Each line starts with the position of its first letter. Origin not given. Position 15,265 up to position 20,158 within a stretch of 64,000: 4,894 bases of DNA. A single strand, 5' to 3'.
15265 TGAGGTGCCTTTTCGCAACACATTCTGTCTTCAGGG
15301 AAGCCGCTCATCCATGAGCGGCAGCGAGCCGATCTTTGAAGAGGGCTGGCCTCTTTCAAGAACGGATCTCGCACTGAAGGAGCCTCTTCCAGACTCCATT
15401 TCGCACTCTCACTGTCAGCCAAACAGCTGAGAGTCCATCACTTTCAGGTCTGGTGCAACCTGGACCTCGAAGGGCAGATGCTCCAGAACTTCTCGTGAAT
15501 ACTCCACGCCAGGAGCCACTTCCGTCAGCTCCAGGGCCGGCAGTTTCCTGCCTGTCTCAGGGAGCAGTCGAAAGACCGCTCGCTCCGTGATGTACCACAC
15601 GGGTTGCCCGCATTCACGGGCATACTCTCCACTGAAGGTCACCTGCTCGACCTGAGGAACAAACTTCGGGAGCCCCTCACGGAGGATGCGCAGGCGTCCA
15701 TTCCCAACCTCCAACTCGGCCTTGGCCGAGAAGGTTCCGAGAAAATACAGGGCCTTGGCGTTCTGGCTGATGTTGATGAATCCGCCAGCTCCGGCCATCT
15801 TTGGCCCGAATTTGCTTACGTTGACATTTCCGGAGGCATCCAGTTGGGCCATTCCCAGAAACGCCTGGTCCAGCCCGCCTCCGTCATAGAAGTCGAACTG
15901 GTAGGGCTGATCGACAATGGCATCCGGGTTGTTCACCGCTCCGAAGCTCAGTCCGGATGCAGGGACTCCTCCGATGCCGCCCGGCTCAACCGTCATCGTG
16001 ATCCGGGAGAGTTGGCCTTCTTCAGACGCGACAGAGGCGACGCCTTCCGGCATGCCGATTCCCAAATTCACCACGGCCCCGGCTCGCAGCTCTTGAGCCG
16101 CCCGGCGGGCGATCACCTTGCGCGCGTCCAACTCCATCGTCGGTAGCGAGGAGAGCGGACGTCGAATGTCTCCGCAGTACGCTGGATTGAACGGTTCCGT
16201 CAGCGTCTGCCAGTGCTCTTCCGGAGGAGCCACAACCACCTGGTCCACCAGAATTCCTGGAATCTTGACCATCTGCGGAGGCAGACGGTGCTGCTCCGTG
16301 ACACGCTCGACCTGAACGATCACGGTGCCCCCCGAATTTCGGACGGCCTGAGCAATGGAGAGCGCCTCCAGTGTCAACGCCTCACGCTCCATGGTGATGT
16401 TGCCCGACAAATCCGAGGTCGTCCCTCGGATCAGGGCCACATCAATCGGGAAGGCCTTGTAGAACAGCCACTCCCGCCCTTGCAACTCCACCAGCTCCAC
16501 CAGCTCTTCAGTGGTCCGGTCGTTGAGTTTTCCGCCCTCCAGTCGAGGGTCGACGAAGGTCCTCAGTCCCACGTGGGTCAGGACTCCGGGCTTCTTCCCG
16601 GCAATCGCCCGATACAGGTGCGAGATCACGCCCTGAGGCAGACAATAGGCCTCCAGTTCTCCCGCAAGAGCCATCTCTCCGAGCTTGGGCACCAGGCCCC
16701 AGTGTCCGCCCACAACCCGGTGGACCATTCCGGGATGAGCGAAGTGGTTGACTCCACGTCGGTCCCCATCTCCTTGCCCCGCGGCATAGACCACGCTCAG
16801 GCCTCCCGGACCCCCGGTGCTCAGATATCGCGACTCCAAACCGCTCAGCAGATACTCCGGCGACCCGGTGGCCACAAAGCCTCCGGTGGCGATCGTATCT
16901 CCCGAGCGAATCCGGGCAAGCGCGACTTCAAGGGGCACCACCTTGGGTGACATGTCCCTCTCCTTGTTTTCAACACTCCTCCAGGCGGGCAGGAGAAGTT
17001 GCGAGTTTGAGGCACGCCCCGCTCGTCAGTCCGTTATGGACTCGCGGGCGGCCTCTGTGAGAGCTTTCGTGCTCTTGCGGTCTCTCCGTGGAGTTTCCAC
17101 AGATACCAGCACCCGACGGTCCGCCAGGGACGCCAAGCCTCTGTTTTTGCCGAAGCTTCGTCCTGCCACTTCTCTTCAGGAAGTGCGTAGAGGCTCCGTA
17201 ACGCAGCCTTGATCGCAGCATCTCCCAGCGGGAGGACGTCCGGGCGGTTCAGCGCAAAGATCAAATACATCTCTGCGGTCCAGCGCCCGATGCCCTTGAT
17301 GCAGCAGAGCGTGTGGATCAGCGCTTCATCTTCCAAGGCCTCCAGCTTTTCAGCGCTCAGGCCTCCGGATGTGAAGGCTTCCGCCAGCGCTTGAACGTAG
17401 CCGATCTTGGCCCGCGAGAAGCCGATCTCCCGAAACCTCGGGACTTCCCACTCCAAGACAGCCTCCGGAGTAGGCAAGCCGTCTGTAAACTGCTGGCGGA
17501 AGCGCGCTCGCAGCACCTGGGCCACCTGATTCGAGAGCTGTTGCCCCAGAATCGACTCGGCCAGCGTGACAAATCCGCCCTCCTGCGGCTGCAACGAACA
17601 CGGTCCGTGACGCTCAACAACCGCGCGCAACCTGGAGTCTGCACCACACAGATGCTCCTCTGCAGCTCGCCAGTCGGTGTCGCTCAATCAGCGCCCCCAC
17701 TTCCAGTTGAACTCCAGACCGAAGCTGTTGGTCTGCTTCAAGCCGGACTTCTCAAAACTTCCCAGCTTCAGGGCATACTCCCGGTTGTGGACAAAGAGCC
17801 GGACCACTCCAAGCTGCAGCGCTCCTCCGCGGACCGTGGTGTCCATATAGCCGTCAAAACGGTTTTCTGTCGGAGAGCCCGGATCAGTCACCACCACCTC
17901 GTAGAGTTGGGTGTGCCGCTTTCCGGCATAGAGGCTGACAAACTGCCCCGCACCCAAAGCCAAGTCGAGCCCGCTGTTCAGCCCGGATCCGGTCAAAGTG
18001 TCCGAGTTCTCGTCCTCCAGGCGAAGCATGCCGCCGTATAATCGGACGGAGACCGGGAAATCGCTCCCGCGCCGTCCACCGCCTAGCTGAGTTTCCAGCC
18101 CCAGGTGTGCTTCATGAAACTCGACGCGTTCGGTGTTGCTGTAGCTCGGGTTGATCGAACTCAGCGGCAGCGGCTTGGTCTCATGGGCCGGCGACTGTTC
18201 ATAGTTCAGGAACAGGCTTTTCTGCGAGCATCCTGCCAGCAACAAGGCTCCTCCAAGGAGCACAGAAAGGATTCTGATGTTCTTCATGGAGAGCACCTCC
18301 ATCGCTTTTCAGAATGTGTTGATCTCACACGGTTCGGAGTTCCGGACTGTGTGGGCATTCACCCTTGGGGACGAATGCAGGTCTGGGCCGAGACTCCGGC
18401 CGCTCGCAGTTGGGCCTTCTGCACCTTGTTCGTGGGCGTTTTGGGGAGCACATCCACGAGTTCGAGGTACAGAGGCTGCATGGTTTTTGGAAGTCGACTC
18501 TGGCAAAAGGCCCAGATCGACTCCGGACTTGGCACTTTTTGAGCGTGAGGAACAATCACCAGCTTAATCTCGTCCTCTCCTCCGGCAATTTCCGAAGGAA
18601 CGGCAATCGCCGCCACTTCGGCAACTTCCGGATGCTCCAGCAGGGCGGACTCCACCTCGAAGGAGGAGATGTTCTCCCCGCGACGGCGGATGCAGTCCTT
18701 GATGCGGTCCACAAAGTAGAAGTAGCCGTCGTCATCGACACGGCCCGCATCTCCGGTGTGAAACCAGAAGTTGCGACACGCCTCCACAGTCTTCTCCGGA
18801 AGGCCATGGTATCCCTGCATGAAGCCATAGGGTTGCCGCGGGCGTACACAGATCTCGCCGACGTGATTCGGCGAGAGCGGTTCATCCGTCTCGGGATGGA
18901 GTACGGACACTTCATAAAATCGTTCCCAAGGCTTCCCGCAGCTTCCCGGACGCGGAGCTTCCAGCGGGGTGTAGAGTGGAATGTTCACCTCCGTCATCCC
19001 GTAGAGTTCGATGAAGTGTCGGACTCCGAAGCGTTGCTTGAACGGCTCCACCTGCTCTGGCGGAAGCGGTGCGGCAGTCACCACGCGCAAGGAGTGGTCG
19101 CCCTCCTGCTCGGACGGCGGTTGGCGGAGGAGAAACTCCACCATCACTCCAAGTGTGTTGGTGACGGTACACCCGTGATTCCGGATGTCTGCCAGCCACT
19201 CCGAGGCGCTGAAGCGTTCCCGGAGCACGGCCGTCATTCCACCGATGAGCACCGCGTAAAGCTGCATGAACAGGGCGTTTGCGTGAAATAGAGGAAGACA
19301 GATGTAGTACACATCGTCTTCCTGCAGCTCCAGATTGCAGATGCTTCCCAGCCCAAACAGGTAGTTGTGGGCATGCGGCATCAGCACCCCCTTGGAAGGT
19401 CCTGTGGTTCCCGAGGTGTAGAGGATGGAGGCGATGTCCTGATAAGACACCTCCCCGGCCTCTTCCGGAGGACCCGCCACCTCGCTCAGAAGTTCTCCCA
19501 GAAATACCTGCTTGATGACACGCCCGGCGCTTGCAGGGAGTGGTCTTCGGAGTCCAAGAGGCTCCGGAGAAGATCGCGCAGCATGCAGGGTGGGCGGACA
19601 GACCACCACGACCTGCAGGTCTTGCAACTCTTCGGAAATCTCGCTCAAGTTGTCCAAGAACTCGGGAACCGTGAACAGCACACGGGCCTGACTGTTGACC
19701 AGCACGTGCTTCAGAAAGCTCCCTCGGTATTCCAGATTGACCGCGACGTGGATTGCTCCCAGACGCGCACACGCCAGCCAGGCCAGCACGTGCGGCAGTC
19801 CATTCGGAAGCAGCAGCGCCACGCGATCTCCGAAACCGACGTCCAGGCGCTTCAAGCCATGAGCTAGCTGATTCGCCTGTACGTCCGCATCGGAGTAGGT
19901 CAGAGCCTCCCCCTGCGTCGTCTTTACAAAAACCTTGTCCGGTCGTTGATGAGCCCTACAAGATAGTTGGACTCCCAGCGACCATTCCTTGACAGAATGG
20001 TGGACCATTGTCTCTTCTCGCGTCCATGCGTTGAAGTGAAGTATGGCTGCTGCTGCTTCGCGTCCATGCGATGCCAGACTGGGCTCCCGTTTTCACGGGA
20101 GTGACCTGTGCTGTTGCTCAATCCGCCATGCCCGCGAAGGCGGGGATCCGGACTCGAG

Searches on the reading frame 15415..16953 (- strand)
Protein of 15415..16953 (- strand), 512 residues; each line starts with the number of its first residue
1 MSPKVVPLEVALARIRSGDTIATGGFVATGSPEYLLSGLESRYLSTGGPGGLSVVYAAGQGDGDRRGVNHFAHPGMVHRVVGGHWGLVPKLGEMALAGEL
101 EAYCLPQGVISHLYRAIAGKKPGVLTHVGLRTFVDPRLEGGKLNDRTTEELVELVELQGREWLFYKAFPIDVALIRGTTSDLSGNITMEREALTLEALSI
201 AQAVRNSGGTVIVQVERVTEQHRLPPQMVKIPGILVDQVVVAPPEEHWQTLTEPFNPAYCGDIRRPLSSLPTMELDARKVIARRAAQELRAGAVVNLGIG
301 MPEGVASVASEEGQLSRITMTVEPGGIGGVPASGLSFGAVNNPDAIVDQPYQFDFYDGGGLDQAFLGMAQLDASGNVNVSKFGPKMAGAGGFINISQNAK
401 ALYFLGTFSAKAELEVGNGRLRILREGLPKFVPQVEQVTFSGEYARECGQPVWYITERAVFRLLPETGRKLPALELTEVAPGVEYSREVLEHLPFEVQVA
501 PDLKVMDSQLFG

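Call 32: search_protein_families(library=pfam, proteins=[window:15415-16953:-], max_evalue=0.0001)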
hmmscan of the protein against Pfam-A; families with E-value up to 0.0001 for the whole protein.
window:15415-16953:- (512 aa): 1 family
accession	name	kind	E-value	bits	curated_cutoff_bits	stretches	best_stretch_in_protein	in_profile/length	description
PF01144.29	CoA_trans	-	2e-33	116.1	23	1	8-241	4-216/217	Coenzyme A transferase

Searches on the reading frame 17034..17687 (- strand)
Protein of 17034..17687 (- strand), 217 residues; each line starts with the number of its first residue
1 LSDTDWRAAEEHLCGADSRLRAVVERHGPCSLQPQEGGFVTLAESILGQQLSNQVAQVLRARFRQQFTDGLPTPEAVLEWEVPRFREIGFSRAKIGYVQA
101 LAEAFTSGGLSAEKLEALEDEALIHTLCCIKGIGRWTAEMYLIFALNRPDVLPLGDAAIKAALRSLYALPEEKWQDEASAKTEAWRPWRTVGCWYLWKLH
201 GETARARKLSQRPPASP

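Call 34: search_protein_families(library=pfam, proteins=[window:17034-17687:-], max_evalue=0.0001)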
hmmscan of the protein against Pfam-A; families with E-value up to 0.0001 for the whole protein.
window:17034-17687:- (217 aa): 1 family
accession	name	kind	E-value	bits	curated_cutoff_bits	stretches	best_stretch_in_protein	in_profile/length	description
PF00730.31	HhH-GPD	-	6.2e-14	52.7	26.2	1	45-186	3-107/108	HhH-GPD superfamily base excision DNA repair protein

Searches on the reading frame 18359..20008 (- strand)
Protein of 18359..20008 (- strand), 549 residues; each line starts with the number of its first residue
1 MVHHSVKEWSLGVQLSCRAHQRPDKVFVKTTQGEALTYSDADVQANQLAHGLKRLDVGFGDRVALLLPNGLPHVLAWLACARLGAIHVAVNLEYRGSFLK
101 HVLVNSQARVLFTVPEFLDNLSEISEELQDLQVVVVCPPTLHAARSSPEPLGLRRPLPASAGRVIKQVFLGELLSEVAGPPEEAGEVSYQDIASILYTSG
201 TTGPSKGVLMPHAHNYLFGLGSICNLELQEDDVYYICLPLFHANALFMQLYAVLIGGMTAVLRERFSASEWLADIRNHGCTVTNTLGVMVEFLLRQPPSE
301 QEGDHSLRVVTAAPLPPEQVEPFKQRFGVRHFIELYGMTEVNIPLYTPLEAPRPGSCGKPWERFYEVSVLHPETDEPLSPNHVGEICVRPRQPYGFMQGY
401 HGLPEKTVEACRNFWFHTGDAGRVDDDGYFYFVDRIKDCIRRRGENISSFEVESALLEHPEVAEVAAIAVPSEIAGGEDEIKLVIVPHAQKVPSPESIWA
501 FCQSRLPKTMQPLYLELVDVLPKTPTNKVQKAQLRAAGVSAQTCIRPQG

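Call 32: search_protein_families(library=pfam, proteins=[window:18359-20008:-], max_evalue=0.0001)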
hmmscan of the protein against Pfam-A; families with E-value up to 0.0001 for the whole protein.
window:18359-20008:- (549 aa): 2 families
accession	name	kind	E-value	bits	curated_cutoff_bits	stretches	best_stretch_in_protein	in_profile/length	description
PF00501.34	AMP-binding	-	2e-77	261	29.9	1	18-400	4-383/384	AMP-binding enzyme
PF13193.12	AMP-binding_C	-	2.5e-12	48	24.5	1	451-528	1-76/76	AMP-binding enzyme C-terminal domain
